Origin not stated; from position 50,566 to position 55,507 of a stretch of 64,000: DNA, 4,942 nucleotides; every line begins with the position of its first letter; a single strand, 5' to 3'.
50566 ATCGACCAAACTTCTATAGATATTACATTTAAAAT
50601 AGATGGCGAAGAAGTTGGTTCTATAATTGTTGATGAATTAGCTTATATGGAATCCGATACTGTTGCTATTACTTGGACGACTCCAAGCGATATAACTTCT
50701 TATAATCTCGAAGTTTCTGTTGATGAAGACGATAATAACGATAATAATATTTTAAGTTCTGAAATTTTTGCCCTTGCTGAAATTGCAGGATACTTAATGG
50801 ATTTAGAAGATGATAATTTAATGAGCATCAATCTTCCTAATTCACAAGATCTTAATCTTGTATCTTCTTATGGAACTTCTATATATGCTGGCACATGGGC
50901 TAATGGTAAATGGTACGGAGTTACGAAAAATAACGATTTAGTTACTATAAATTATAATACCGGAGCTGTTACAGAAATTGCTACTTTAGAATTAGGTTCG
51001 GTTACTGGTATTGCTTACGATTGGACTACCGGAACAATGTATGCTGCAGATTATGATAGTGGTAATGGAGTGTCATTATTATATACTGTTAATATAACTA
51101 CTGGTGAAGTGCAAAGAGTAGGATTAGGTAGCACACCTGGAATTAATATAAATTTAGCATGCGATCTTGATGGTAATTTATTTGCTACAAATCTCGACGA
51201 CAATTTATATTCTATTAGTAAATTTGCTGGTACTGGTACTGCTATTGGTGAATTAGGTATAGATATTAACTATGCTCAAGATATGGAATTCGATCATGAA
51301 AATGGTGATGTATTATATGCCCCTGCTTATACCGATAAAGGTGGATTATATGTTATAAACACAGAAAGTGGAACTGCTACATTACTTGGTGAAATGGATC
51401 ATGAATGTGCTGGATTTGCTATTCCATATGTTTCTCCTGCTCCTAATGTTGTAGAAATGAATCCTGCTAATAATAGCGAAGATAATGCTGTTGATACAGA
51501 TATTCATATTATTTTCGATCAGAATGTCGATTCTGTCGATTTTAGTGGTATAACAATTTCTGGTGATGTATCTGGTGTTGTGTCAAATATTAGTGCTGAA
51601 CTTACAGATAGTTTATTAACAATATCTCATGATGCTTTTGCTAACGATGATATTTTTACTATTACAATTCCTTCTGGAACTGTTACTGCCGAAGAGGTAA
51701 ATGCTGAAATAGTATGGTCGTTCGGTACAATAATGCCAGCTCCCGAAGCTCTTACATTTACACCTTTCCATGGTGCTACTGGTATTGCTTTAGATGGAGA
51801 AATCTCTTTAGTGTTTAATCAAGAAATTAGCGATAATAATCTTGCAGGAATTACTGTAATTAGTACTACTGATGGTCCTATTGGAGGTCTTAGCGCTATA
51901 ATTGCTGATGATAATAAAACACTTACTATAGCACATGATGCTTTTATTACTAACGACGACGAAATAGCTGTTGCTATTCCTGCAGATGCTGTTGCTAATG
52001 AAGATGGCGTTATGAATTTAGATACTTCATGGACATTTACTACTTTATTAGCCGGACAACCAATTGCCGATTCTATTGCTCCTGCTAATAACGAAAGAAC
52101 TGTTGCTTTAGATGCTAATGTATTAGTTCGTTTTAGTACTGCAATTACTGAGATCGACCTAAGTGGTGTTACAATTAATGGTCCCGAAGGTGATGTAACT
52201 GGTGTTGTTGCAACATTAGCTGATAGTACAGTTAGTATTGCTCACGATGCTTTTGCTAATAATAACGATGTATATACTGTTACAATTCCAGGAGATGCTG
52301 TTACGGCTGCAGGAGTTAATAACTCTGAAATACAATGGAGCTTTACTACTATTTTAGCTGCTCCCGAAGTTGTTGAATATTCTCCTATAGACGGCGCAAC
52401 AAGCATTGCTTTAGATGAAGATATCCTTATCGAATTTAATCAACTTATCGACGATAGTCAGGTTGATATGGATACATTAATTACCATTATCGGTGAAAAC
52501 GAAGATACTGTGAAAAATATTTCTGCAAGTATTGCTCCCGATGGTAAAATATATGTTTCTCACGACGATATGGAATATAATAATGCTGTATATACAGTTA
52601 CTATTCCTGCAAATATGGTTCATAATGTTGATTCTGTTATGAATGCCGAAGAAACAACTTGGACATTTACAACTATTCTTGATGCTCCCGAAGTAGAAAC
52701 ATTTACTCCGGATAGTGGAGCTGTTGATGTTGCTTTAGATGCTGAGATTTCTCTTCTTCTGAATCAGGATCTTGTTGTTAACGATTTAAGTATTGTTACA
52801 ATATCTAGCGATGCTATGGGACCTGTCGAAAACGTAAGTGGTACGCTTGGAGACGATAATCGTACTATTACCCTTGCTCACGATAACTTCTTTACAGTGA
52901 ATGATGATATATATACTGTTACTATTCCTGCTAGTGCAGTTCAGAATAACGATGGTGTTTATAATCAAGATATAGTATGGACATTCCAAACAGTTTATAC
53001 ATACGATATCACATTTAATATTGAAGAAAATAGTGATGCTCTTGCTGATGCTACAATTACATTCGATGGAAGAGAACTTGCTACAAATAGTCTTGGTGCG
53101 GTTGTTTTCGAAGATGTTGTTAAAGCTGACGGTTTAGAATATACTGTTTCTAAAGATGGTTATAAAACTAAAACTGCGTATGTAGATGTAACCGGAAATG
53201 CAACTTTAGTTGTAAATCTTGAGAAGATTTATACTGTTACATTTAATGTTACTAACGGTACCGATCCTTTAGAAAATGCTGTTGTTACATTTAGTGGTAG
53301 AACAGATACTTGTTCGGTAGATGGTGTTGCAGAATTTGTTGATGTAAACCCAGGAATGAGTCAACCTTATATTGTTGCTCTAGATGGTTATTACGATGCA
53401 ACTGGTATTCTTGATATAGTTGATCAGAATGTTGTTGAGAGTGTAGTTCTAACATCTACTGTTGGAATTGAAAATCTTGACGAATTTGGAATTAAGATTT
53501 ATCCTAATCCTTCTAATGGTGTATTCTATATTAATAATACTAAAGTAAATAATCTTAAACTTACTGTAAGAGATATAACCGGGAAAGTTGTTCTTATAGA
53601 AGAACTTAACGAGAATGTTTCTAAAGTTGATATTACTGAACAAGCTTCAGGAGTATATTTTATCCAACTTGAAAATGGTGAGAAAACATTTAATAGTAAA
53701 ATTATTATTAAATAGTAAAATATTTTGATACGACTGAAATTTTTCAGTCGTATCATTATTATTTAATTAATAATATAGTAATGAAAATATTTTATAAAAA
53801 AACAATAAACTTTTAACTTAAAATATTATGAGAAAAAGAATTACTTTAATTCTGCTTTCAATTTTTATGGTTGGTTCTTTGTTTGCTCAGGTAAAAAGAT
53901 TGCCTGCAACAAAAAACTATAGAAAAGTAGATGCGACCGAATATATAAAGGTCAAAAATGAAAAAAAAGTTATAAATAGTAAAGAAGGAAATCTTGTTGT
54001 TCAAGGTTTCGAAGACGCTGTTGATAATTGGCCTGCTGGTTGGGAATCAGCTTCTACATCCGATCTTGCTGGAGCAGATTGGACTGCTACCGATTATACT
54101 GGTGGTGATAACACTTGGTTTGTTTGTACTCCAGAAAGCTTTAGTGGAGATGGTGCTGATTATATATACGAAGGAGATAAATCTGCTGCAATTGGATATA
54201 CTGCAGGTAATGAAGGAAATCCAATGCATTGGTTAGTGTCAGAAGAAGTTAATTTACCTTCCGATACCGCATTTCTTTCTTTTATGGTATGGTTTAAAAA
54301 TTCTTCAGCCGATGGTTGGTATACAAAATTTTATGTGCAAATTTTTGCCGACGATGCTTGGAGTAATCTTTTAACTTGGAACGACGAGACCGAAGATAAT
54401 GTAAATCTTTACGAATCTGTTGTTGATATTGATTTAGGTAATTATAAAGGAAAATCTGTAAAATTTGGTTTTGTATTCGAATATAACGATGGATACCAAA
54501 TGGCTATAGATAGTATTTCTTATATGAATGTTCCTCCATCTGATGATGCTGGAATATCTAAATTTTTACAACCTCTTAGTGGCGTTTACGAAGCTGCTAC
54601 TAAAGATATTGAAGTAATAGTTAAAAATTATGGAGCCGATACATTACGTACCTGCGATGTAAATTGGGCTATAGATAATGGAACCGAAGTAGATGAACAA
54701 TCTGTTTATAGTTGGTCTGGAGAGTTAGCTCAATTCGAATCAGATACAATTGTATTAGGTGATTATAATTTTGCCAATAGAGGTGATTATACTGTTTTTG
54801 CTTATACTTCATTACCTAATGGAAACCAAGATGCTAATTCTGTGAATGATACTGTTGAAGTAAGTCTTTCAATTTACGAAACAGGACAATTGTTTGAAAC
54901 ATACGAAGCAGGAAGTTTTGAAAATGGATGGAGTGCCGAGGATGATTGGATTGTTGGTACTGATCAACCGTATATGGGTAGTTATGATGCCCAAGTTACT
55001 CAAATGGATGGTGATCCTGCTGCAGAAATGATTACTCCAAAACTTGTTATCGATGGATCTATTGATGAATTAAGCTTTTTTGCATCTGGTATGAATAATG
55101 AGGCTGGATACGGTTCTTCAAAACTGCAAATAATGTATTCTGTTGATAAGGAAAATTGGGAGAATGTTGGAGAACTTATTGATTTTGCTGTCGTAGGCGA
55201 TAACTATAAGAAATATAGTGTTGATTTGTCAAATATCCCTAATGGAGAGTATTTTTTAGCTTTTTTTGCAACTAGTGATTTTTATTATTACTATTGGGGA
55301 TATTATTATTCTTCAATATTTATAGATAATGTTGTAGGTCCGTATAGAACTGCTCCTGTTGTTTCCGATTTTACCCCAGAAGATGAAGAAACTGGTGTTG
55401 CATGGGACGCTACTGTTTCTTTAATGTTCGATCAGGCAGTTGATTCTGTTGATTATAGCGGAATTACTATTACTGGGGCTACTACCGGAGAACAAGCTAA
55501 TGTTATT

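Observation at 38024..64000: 26-kb same-strand island of T9SS cargo: two C25 peptidases, three giant modular adhesin-like proteins, one S8 subtilase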

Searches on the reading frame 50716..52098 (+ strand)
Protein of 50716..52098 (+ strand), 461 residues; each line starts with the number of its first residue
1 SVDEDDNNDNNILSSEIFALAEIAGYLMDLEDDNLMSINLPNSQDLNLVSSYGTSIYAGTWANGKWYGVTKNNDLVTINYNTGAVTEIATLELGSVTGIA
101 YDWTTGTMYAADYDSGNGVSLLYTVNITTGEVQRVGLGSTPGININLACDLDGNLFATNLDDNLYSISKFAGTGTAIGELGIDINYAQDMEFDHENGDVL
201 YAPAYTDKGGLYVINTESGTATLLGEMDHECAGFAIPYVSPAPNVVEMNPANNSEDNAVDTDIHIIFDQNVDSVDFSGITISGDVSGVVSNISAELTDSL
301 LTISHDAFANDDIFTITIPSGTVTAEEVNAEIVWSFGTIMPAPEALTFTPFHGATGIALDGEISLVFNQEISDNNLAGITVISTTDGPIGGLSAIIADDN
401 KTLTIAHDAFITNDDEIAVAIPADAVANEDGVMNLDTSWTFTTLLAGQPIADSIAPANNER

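Call 46: search_protein_families(library=pfam, proteins=[window:50716-52098:+], max_evalue=0.1)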
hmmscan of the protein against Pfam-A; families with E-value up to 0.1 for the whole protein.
window:50716-52098:+ (461 aa): 3 families
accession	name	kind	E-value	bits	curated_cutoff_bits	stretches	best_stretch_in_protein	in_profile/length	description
PF13205.12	Big_5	-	8.4e-16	59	23.6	2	342-443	4-105/105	Bacterial Ig-like domain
PF14339.12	DUF4394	-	5.5e-11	42.7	29.6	2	168-229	158-222/230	Domain of unknown function (DUF4394)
PF04234.18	CopC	-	0.052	15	23.3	0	245-284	4-40/92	CopC domain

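Call 65: predict_structure(alignment_id=A2)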
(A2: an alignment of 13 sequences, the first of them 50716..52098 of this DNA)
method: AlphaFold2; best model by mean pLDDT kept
length: 461 residues; sequences in the alignment: 13
mean_pLDDT: 83.1   pTM: 0.59
mean pLDDT of the five models: 83.1, 79.1, 78.9, 76.3, 65.8
residues with pLDDT >= 90: 196; 70-90: 207; 50-70: 27; < 50: 31
segments of 3 or more residues with pLDDT < 50: 1-19, 451-461
pLDDT, mean of each block of 10 residues (from residue 1): 31 36 78 82 73 79 88 89 88 89 87 90 93 94 88 89 92 93 73 83 60 88 79 81 86 86 87 82 93 88 91 92 77 91 92 88 93 91 95 94 94 92 91 93 72 40 33
secondary structure, 60 per line:
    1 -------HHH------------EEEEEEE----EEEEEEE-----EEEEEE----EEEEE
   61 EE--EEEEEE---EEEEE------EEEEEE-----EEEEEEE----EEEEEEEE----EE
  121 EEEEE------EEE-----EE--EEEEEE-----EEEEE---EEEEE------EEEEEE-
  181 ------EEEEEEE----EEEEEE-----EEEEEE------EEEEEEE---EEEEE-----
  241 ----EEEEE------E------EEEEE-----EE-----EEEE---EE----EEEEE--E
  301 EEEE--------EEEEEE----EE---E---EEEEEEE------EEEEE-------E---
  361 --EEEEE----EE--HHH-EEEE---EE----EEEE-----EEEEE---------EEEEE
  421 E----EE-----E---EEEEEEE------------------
elements in order: E23-29 E34-40 E46-51 E56-62 E65-70 E74-78 E85-90 E96-102 E107-114 E119-125 E132-134 E144-149 E155-159 E163-167 E174-179 E187-193 E198-203 E209-214 E221-227 E231-235 E245-249 E263-267 E280-283 E293-297 E300-304 E313-318 E332-338 E345-349 E363-367 E380-383 E393-396 E402-406 E416-421 E437-443

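Call 68: fold_search(model_id=the predicted structure, library=pdb)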
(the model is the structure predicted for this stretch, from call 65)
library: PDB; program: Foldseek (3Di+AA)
matches with E <= 10: 1944; with E <= 0.001: 1093
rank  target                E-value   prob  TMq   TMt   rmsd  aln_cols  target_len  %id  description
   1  9oz1_A                3.8e-10  1.00  0.34  0.22  19.5       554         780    7  Cryo-EM structure of chicken ROS1 in apo-state. Cryo-EM refinement is focused on the "leg" region of chicken ROS1. (released 2026-02-25)
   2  9ozi_A                7.0e-10  1.00  0.33  0.10  19.3       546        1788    9  Cryo-EM structure of chicken ROS1 in apo-state. This is the complete map and model. (released 2026-02-25)
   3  9pvp                  8.9e-10  1.00  0.37  0.12  18.0       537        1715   11  Cryo-EM structure of receptor tyrosine kinase ROS1 extracellular domain (released 2026-02-25)
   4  9ozh_D                2.4e-09  1.00  0.34  0.12  18.5       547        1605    8  Cryo-EM structure of 1:2:1 ROS1/NEL/NICOL holo-complex, conformation 2. (released 2026-02-25)
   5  9bfp_A                2.5e-09  1.00  0.35  0.19  11.5       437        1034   11  Cryo-EM structure of Sevenless extracellular domain (monomer) (released 2025-01-29)
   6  9pwq_A                3.5e-09  1.00  0.37  0.13  18.2       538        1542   10  Cryo-EM structure of receptor tyrosine kinase ROS1 extracellular domain in complex with NELL2 (released 2026-02-25)
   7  4zfq                  2.0e-08  1.00  0.21  0.26  10.9       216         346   17  Structure of M. tuberculosis (3,3) L,D-Transpeptidase, LdtMt5. (Meropenen-adduct form) (released 2015-09-02)
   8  4a0p_A                2.2e-08  1.00  0.32  0.25  23.9       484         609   10  Crystal structure of LRP6P3E3P4E4 (released 2011-10-26)
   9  8dvn_A                3.9e-08  1.00  0.32  0.25  24.1       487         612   11  Crystal structure of LRP6 E3E4 in complex with disulfide constrained peptide E3.10 (released 2023-03-29)
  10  9bfu_A                4.3e-08  1.00  0.30  0.10  19.7       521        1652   11  Cryo-EM structure of Sevenless extracellular domain (composite map of the dimer, pH 4.6) (released 2025-01-29)
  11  4a2l_F                4.3e-08  1.00  0.15  0.10  32.5       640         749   11  Structure of the periplasmic domain of the heparin and heparan sulphate sensing hybrid two component system BT4663 in  (released 2012-05-02)
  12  4z7a                  5.7e-08  1.00  0.20  0.25  11.0       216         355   16  Structural and biochemical characterization of a non-functionally redundant M. tuberculosis (3,3) L,D-Transpeptidase, Ld (released 2015-09-02)
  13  8jxc_A                5.7e-08  1.00  0.35  0.14  21.8       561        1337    8  rat megalin wingB (released 2024-06-19)
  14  3v64_D                6.0e-08  1.00  0.33  0.44   5.8       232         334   15  Crystal Structure of agrin and LRP4 (released 2012-04-25)
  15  8ffe_A                6.0e-08  1.00  0.33  0.26  22.5       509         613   13  Crystal structure of LRP6 E1E2 domains bound to YW210.09 Fab and engineered XWnt8 peptide (released 2023-03-08)
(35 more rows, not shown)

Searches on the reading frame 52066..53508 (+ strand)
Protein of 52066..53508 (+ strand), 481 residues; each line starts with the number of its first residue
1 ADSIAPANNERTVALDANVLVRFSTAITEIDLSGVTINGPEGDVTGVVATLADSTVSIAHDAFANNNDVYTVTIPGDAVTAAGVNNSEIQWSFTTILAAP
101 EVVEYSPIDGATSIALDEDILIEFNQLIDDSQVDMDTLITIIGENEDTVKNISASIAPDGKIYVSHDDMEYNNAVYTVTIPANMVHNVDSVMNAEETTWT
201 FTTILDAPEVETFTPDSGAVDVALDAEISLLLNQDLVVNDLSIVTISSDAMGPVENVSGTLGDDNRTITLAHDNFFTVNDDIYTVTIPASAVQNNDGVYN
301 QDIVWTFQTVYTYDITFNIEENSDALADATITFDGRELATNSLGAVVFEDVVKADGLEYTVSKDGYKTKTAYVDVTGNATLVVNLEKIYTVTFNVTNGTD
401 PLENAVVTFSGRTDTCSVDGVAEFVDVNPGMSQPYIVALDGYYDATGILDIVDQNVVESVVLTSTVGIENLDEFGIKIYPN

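Call 46: search_protein_families(library=pfam, proteins=[window:52066-53508:+], max_evalue=0.1)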
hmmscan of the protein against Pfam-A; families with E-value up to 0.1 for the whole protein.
window:52066-53508:+ (481 aa): 3 families
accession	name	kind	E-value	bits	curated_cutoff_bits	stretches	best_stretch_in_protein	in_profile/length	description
PF13205.12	Big_5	-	3e-30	105.5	23.6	3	207-309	4-105/105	Bacterial Ig-like domain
PF04234.18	CopC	-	0.0017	19.8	23.3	0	3-73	6-73/92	CopC domain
PF18576.7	HTH_52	-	0.019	15.6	26.6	0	190-216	5-31/64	Helix-turn-helix domain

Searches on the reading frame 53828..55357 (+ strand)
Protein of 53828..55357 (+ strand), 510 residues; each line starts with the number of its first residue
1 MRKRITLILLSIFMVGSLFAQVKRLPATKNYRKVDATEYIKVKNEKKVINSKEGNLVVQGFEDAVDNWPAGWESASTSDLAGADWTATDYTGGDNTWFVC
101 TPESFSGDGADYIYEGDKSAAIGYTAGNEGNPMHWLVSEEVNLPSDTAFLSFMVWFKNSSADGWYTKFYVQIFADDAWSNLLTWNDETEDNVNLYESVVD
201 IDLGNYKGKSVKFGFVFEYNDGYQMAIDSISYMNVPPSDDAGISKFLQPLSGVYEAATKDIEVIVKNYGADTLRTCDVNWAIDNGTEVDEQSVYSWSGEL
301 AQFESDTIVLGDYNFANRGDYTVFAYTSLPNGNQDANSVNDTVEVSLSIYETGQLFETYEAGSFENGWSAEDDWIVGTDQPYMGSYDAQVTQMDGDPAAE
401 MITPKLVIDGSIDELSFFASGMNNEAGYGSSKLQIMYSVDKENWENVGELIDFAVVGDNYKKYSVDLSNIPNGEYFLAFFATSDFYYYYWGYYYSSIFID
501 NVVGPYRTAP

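Call 46: search_protein_families(library=pfam, proteins=[window:53828-55357:+], max_evalue=0.1)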
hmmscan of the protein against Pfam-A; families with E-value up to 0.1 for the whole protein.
window:53828-55357:+ (510 aa): 1 family
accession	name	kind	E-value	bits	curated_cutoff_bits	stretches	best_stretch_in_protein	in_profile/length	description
PF00754.31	F5_F8_type_C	-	6.4e-05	23.5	28.2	1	109-214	13-111/127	F5/8 type C domain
